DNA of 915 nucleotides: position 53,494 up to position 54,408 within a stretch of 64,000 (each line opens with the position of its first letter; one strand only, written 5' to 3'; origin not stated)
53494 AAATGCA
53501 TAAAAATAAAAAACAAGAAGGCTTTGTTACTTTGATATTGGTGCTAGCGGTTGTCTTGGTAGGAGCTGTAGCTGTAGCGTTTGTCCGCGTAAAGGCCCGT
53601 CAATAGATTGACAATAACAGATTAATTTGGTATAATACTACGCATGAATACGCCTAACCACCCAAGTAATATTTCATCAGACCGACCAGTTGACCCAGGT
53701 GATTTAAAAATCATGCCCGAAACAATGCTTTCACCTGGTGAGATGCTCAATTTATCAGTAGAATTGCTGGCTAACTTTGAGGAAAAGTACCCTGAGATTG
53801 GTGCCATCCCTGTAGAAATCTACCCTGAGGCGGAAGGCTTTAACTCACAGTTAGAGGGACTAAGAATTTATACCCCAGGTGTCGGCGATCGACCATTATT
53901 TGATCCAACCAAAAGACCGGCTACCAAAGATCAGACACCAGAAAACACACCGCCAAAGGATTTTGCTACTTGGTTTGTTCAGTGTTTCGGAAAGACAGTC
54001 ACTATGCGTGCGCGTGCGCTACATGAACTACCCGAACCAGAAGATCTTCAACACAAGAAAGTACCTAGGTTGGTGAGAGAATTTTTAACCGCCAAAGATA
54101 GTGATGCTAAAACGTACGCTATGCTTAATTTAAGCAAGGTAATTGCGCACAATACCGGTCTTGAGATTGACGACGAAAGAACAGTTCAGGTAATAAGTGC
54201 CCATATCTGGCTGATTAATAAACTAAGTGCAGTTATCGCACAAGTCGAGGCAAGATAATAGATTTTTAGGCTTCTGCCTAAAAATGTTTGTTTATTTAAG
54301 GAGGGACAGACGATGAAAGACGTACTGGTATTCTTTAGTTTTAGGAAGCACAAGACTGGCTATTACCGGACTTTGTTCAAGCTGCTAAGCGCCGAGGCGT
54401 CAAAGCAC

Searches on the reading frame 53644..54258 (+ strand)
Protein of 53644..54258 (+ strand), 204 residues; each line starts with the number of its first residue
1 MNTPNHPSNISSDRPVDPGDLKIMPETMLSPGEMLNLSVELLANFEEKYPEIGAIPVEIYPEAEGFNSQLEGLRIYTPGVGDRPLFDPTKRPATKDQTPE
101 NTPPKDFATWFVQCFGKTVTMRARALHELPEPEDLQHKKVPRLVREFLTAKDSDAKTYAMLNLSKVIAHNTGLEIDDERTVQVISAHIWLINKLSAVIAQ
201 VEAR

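Call 3: search_protein_families(library=pfam, proteins=[window:53644-54258:+], max_evalue=0.01)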
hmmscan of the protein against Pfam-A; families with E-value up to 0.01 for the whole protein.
window:53644-54258:+ (204 aa): 0 families

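Call 4: search_protein_families(library=ncbifam, proteins=[window:53644-54258:+], max_evalue=0.01)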
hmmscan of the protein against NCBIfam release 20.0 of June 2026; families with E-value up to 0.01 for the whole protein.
window:53644-54258:+ (204 aa): 0 families
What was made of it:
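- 53644..54258 (+): g0: 204-aa protein of unknown function. It sits at the variable position upstream of the ligases and is probably not part of the conserved module. No Pfam or NCBIfam hit (calls 3, 4).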
